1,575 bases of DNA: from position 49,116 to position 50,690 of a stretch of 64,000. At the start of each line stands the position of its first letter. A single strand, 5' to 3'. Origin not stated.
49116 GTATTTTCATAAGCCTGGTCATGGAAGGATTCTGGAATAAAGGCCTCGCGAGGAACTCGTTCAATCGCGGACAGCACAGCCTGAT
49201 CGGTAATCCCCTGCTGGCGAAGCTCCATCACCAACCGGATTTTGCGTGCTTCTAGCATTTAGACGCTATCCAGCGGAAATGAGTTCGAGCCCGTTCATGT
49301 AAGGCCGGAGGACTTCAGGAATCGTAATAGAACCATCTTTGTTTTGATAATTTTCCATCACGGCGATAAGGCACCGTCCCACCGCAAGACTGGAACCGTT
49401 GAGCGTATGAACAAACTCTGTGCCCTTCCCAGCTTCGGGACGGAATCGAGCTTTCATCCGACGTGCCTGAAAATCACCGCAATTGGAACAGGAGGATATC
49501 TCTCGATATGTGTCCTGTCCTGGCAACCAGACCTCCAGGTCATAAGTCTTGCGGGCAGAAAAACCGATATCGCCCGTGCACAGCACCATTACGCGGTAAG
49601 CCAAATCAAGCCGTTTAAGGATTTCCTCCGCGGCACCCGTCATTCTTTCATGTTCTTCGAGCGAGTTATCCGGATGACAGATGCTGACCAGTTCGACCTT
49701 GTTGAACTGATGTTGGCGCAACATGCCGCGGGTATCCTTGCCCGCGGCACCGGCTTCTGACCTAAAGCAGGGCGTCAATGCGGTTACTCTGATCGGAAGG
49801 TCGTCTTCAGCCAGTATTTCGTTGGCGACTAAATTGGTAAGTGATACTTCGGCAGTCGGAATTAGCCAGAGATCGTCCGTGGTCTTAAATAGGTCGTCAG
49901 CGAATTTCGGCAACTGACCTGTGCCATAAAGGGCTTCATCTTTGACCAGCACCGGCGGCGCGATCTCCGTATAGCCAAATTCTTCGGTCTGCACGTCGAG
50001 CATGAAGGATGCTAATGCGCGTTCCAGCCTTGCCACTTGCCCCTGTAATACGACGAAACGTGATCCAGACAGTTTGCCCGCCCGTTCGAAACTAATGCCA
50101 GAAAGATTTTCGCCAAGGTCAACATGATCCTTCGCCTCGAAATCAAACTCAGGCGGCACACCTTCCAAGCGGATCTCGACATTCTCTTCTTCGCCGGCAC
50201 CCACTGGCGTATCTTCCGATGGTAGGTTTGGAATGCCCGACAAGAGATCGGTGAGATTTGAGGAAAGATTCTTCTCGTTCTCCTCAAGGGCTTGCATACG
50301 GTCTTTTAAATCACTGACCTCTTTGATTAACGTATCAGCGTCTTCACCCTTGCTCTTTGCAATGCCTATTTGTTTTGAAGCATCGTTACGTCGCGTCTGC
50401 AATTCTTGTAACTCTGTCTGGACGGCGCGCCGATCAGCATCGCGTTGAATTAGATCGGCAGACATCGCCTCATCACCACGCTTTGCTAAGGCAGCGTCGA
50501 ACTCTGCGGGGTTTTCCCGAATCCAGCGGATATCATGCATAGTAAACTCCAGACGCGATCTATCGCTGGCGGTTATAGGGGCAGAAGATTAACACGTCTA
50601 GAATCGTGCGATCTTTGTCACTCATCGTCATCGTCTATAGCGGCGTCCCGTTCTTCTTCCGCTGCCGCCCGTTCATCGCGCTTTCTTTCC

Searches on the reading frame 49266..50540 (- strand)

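Call 32: search_protein_families(library=pfam, proteins=[window:49266-50540:-], max_evalue=0.00001)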
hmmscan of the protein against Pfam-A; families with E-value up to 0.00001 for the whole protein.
window:49266-50540:- (424 aa): 2 families
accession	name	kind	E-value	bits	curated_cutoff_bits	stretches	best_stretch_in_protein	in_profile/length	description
PF00587.30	tRNA-synt_2b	-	2.2e-42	145.6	29.3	1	221-398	8-179/179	tRNA synthetase class II core domain (G, H, P, S and T)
PF02403.27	Seryl_tRNA_N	-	8.3e-31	106.9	28.2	1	1-107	1-108/108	Seryl-tRNA synthetase N-terminal domain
